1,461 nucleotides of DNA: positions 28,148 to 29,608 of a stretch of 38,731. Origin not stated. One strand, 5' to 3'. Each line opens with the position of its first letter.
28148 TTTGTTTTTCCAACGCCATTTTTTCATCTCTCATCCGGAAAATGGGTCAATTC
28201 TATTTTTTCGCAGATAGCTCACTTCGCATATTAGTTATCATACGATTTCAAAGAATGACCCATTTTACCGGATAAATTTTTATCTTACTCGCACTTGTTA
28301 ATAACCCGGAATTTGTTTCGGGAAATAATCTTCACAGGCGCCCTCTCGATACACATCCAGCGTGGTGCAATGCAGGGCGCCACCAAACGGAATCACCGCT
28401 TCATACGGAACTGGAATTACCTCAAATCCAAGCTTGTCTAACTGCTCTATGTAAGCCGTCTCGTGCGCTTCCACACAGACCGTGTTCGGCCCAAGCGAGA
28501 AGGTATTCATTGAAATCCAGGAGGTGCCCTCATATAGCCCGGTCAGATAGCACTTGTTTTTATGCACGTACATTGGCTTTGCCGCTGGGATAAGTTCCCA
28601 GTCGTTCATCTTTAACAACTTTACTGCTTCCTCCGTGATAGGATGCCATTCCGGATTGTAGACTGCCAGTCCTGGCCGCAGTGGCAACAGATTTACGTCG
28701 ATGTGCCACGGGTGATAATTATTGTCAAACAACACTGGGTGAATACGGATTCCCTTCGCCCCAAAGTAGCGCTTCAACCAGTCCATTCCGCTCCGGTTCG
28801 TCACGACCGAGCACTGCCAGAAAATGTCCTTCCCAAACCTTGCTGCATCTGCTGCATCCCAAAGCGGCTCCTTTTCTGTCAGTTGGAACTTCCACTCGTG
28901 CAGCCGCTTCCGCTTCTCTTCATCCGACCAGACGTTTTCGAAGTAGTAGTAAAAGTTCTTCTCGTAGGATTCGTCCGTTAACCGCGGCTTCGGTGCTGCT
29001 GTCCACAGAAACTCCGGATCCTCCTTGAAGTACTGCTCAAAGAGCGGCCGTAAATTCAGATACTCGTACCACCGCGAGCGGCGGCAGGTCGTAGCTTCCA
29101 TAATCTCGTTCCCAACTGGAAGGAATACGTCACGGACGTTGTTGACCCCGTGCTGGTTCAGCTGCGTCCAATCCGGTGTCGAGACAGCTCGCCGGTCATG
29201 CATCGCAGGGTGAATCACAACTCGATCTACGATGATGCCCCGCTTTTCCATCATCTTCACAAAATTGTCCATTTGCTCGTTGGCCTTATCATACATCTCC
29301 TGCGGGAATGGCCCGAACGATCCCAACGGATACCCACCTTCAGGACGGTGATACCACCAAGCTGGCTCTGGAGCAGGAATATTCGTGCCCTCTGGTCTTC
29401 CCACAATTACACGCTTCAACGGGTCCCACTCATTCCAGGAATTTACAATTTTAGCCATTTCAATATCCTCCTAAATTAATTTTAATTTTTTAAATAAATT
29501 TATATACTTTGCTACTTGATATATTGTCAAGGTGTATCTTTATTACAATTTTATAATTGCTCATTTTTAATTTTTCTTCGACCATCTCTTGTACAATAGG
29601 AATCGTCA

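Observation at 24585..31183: Rewired arginine node: ArgDC + orphan P-loop NTPase + OTC + dead carbamate kinase + acquired amidinotransferase + class-V PLP enzyme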

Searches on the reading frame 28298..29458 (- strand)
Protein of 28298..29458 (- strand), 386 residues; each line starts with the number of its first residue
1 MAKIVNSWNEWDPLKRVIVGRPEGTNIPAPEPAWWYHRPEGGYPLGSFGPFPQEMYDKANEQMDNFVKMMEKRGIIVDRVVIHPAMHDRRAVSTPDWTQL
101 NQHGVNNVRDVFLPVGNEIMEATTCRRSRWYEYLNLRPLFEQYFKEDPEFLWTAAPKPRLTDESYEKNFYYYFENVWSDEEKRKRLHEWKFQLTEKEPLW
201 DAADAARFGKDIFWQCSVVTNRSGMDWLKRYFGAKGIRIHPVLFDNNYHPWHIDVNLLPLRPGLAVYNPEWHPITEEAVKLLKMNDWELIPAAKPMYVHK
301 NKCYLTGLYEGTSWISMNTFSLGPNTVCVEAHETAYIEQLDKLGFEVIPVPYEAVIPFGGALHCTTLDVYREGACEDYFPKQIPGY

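Call 3: search_protein_families(library=pfam, proteins=[window:28298-29458:-], max_evalue=0.01)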
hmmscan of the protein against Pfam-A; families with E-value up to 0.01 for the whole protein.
window:28298-29458:- (386 aa): 0 families

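Call 4: search_protein_families(library=ncbifam, proteins=[window:28298-29458:-], max_evalue=0.01)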
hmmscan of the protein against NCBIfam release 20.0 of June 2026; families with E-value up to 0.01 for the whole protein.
window:28298-29458:- (386 aa): 1 family
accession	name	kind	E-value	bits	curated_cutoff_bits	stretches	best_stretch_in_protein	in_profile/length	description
NF045659.1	DiMArgaseDdahMtb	equivalog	0.0016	17.7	300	1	312-369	227-283/283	dimethylargininase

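Call 5: search_solved_structures(query=window:28298-29458:-, max_evalue=10, show_alignments=3)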
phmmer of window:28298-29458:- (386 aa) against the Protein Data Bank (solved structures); distinct sequences matched with E-value up to 10: 8.
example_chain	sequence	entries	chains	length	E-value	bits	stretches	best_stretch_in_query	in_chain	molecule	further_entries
6u1r_A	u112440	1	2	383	2.6e-59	204.4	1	5-379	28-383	SxtG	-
1jdx_A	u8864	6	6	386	2.8e-51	178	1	5-379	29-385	PROTEIN (L-ARGININE:GLYCINE AMIDINOTRANSFERASE)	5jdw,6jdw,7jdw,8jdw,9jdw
1jdw_A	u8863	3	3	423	3.9e-51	177.5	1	5-379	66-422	L-ARGININE:GLYCINE AMIDINOTRANSFERASE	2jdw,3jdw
4jdw_A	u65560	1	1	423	7.1e-50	173.4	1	5-379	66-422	L-ARGININE:GLYCINE AMIDINOTRANSFERASE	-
2jdx_A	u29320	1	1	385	9.2e-50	173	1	5-379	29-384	PROTEIN (L-ARGININE:GLYCINE AMIDINOTRANSFERASE)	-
5wpi_A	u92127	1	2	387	2e-48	168.6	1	5-378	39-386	HsvA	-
1bwd_A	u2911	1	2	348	1e-42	149.8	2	192-378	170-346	PROTEIN (INOSAMINE-PHOSPHATE AMIDINOTRANSFERASE)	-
7y8h_A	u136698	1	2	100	0.67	12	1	170-196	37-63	Down Syndrome Cell Adhesion Molecules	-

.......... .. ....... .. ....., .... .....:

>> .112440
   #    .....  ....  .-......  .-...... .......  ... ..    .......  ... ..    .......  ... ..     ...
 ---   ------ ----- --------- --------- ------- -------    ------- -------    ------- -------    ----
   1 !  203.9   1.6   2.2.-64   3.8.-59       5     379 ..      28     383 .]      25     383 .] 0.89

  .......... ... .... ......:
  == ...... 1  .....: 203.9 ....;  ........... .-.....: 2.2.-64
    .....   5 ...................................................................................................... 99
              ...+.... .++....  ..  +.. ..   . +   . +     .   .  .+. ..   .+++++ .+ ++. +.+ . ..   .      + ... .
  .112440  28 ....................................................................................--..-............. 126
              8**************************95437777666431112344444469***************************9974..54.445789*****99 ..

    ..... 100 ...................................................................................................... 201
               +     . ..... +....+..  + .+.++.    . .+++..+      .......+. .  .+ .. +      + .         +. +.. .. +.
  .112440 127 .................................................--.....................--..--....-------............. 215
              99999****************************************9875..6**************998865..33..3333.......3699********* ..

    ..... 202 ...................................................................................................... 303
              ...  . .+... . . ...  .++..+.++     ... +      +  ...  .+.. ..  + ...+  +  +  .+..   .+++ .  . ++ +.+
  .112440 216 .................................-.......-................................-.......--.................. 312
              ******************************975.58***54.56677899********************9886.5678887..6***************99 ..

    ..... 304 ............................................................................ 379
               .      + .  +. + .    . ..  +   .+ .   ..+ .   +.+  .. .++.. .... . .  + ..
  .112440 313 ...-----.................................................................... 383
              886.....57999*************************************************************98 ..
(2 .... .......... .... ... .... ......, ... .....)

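Call 16: find_encoding_contigs(protein=window:28298-29458:-, flank=10000, max_places=6)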
Protein window:28298-29458:- (386 aa): 2 contigs read that carry it; 2 places shown.
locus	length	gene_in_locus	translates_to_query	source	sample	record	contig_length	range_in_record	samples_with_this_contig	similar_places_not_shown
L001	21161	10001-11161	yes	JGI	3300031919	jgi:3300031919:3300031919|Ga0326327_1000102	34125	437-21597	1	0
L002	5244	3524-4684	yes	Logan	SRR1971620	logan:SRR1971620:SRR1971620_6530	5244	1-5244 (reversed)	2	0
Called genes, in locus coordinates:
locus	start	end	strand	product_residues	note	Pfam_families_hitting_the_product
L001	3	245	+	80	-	PF04023:FeoA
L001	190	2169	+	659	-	PF00009:GTP_EFTU (weak), PF02421:FeoB_N, PF04548:AIG1 (weak), PF01926:MMR_HSR1, PF17910:FeoB_Cyto, PF07670:Gate, PF07664:FeoB_C (weak), PF07670:Gate, +1 more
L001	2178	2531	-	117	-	PF01648:ACPS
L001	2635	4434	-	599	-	PF01541:GIY-YIG, PF27096:UvrC_M, PF02151:UVR (weak), PF22920:UvrC_RNaseH, PF08459:UvrC_RNaseH_dom, PF14520:HHH_5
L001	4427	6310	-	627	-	PF00270:DEAD (faint), PF04851:ResIII, PF17757:UvrB_inter, PF27431:UvrB_3rd, PF00271:Helicase_C, PF12344:UvrB, PF02151:UVR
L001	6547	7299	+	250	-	PF03783:CsgG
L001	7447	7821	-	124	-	PF04519:Bactofilin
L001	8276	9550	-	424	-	PF00266:Aminotran_5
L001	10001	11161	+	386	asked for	-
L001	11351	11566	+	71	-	-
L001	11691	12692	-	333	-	PF02729:OTCace_N, PF00185:OTCace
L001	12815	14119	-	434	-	-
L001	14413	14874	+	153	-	PF01862:PvlArgDC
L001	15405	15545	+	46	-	-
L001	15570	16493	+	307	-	PF15902:Sortilin-Vps10, PF02012:BNR (faint)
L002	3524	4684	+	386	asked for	-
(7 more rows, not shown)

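Call 17: find_homologous_proteins(query=window:28298-29458:-, max_evalue=1e-10)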
Query window:28298-29458:- (386 aa): 2106 proteins with E <= 1e-10 among 3281 candidates; the best 120 are listed.
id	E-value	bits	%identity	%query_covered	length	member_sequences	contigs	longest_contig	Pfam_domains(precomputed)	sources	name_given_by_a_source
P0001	2.6e-276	934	99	100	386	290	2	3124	-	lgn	-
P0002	4.2e-241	818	87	100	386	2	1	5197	-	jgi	-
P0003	1.7e-240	816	87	100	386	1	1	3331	-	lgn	-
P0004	6.6e-238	808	85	100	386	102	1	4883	-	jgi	jgi:glycine amidinotransferase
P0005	1.2e-236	804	83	100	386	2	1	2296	-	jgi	jgi:glycine amidinotransferase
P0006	7.4e-236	801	83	100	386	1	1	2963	-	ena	-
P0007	2.2e-235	800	83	100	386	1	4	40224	-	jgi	-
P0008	3.6e-235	799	83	100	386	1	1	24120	-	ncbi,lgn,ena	-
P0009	3.7e-235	799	83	100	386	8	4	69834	-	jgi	-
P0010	1.6e-234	797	83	100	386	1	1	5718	-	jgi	-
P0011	4.0e-234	795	84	100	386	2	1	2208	-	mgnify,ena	mgnify:CR=1 FL=1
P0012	5.1e-234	795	82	100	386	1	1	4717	-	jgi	-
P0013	1.1e-233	794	84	100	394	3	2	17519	-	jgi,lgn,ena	-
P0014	1.0e-229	781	83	100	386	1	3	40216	-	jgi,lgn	jgi:glycine amidinotransferase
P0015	1.1e-229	781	82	100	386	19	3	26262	-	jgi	-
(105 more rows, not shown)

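Call 20: find_related_loci(query=A1, collection=genome_contigs, flank=10000)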
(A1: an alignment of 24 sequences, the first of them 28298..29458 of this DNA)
Query A1 (386 aa) in genome_contigs; peptide patterns used: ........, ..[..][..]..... (x = any residue, [..] = any of these).
182 stretches matched a pattern; 131 encode a relative of the query (tblastn E <= 1e-3); the best 80 are kept; 77 distinct loci.
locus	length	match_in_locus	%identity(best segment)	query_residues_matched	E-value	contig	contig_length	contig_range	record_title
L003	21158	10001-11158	89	1-386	0e+0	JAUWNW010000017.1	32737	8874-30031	MAG: Candidatus Aminicenantes bacterium isolate CSMAG_2434 CSMAG_2434_k141_1065396_length_32737_cov_8.2072, whole genome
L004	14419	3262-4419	88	1-386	0e+0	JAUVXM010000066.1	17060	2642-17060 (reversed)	MAG: Candidatus Aminicenantes bacterium isolate CSMAG_1216 CSMAG_1216_k141_334354_length_17060_cov_46.8804, whole genome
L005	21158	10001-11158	87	1-386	0e+0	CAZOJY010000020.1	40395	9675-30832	MAG TPA_asm: uncultured Eubacteriales bacterium isolate binchicken_co275_143 genome assembly, contig: NODE_971_length_40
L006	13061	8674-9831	87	1-386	0e+0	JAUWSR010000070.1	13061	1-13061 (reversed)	MAG: Acidobacteriota bacterium isolate CSMAG_2559 CSMAG_2559_k127_890916_length_13061_cov_77.0000, whole genome shotgun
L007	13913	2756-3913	86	1-386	0e+0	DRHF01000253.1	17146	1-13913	MAG TPA_asm: Desulfobacterales bacterium isolate HyVt-363 HyVt-363_k145_541064, whole genome shotgun sequence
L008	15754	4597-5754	86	1-386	0e+0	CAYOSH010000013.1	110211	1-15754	MAG TPA_asm: uncultured Eubacteriales bacterium isolate SRP185410_co2_348 genome assembly, contig: NODE_104_length_11021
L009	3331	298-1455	85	1-386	0e+0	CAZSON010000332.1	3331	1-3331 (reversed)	MAG TPA_asm: uncultured Desulfobacter sp. isolate binchicken_co275_82 genome assembly, contig: NODE_62639_length_3331_co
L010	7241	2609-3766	85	1-386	0e+0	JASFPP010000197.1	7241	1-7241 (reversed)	MAG: Candidatus Aminicenantes bacterium isolate D0819M58metaG_sub_Bin_184 D0819M58metaG_FD_scaffold_1222_c1, whole genom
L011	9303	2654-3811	84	1-386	0e+0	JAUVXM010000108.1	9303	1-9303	MAG: Candidatus Aminicenantes bacterium isolate CSMAG_1216 CSMAG_1216_k141_1821405_length_9303_cov_44.4381, whole genome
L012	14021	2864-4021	83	1-386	0e+0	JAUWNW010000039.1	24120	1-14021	MAG: Candidatus Aminicenantes bacterium isolate CSMAG_2434 CSMAG_2434_k141_848303_length_24120_cov_7.9936, whole genome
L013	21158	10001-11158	85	1-386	0e+0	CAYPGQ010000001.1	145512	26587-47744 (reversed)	MAG TPA_asm: uncultured Eubacteriales bacterium isolate SRP068000_co1_174 genome assembly, contig: NODE_49_length_145512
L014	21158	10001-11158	85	1-386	0e+0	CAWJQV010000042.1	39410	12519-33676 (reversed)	MAG: uncultured delta proteobacterium isolate MFD02979.bin.2.153 genome assembly, contig: contig_79020, whole genome sho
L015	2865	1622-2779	84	1-386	0e+0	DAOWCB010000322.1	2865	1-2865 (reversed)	MAG TPA_asm: Candidatus Aminicenantes bacterium isolate CSMAG_1876 CSMAG_1876_k141_4397700_length_2865_cov_9.0000, whole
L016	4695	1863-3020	84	1-386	0e+0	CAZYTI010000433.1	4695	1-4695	MAG TPA_asm: uncultured bacterium isolate binchicken_co97_67 genome assembly, contig: NODE_62457_length_4695_cov_4.02758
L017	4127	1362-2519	82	1-386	0e+0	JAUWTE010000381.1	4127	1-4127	MAG: Acidobacteriota bacterium isolate CSMAG_2572 CSMAG_2572_k127_469853_length_4127_cov_69.4110, whole genome shotgun s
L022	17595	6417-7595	75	1-386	0e+0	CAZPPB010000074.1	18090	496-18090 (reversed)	MAG TPA_asm: uncultured Spirochaetaceae bacterium isolate binchicken_co129_744 genome assembly, contig: NODE_9053_length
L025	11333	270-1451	73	1-386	0e+0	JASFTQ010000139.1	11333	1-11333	MAG: Desulfobacterales bacterium isolate D1103U20metaG_sub_Bin_132 D1103U20metaG_FD_scaffold_1693_c1, whole genome shotg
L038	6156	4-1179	72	3-386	0e+0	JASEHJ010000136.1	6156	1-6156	MAG: bacterium isolate Yes70-20 NODE_136_length_6156_cov_5.147681, whole genome shotgun sequence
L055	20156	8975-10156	68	1-386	0e+0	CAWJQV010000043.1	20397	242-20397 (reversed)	MAG: uncultured delta proteobacterium isolate MFD02979.bin.2.153 genome assembly, contig: contig_79022, whole genome sho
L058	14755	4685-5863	68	1-386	0e+0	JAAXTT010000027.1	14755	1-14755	MAG: Peptococcaceae bacterium isolate W4_Combined_metabat1_111 W4_Combined_metabat1_111_NODE_999, whole genome shotgun s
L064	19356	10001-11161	67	1-386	8e-180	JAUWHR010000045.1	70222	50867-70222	MAG: Anaerolineae bacterium isolate CSMAG_2273 CSMAG_2273_k141_75038_length_70222_cov_17.4737, whole genome shotgun sequ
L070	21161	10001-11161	65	1-386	5e-175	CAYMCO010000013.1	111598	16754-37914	MAG TPA_asm: uncultured Anaerolineaceae bacterium isolate SRP323688_co1_47 genome assembly, contig: NODE_344_length_1115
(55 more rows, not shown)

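Call 54: search_protein_families(library=pfam, proteins=[L025:3464-6373:+, L058:7498-10500:+, L058:2735-3907:+, L058:3927-4511:+, L058:10996-11622:+, L058:11615-13396:+, L025:7638-8591:+, L025:8663-9730:+, L025:9845-10906:+, L038:4042-5175:+], max_evalue=0.00001)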
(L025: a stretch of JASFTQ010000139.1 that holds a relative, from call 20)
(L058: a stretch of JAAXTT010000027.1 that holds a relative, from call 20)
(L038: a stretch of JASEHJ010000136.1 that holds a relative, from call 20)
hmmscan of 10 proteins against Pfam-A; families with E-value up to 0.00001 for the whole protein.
L025:3464-6373:+ (969 aa): 1 family
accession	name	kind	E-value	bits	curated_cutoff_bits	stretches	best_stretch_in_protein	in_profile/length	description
PF03699.18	UPF0182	-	3.5e-301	1001.4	27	1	34-804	6-770/770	Uncharacterised protein family (UPF0182)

L058:7498-10500:+ (1000 aa): 10 families
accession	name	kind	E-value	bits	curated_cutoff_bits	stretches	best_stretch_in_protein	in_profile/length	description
PF13426.13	PAS_9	-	4.4e-47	159.1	27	4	436-533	2-102/103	PAS domain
PF08448.16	PAS_4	-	6.8e-47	158.7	23.1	3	305-415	2-110/110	PAS fold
PF00989.32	PAS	-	1.5e-44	151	22.6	2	299-410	2-113/113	PAS fold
PF08447.18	PAS_3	-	3.1e-40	136.8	25.6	2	321-407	2-89/89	PAS fold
PF13487.12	HD_5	-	1.1e-36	126.6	27.2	1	826-991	2-170/170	HD domain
PF00990.26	GGDEF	-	3.2e-33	115.2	23.8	1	669-815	2-158/161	Diguanylate cyclase, GGDEF domain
PF01966.28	HD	-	7e-23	81.6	22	1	840-960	3-116/116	HD domain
PF13188.13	PAS_8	-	2.6e-22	78.4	21.8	1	426-470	2-46/65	PAS domain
PF13596.12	PAS_10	-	3.6e-08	34.4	22.1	0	314-410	15-105/106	PAS domain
PF14598.12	PAS_11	-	2.5e-07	31.1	25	0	314-385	8-78/109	PAS domain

L058:2735-3907:+ (390 aa): 1 family
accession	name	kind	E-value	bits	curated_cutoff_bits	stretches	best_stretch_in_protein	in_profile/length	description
PF00990.26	GGDEF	-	8.6e-41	139.8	23.8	1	238-388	2-161/161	Diguanylate cyclase, GGDEF domain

L058:3927-4511:+ (194 aa): 1 family
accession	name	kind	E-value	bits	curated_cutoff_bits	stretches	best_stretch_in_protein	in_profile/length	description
PF00440.29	TetR_N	-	5.8e-17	61.6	24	1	8-51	1-44/47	Bacterial regulatory proteins, tetR family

L058:10996-11622:+ (208 aa): 1 family
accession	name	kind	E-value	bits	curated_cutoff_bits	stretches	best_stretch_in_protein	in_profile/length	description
PF13690.11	CheX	-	4.2e-08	33.6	27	0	66-146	2-72/94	Chemotaxis phosphatase CheX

L058:11615-13396:+ (593 aa): 7 families
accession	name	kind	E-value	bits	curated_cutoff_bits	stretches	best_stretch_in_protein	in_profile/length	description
PF00990.26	GGDEF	-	5.2e-34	117.8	23.8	1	405-550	2-157/161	Diguanylate cyclase, GGDEF domain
PF08448.16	PAS_4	-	1.2e-26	93.5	23.1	2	283-395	3-110/110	PAS fold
PF13426.13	PAS_9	-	9.4e-25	87.3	27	2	286-392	2-103/103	PAS domain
PF00989.32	PAS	-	2e-22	79.8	22.6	1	276-389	2-112/113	PAS fold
PF13188.13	PAS_8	-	5.1e-14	52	21.8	0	275-329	1-56/65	PAS domain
PF12860.13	PAS_7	-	2.2e-11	44.3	27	0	283-398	3-115/115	PAS fold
PF13596.12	PAS_10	-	3.7e-08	34.4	22.1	0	292-390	16-105/106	PAS domain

L025:7638-8591:+ (317 aa): 2 families
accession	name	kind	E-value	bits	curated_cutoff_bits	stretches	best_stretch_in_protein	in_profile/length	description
PF02016.21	Peptidase_S66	-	7.7e-40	136.2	25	1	28-144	1-121/121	LD-carboxypeptidase N-terminal domain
PF17676.7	Peptidase_S66C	-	3.1e-34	118.6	23.7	1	188-298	2-120/120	LD-carboxypeptidase C-terminal domain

L025:8663-9730:+ (355 aa): 1 family
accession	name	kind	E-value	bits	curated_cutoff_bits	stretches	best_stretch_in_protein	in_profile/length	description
PF00144.29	Beta-lactamase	-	2.4e-53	181.9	27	1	7-339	4-320/329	Beta-lactamase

L025:9845-10906:+ (353 aa): 5 families
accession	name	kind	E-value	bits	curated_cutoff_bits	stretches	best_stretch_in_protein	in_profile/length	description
PF06723.19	MreB_Mbl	-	6.7e-149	495.6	27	1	20-348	2-326/327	MreB/Mbl protein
PF00022.25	Actin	-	2.6e-12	46.5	27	1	44-212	30-190/410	Actin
PF14450.12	FtsA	-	7e-12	46.3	31.8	1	169-327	1-111/127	Cell division protein FtsA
PF00012.26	HSP70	-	2.3e-09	36.5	20.6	1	116-214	135-239/599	Hsp70 protein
PF11104.14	PilM_2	-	4.7e-08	32.8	27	0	156-226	169-234/340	Type IV pilus assembly protein PilM;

L038:4042-5175:+ (377 aa): 1 family
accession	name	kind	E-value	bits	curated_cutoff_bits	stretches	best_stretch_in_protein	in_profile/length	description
PF03417.21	AAT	-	2.4e-10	40.9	23.2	1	132-365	5-221/225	Acyl-coenzyme A:6-aminopenicillanic acid acyl-transferase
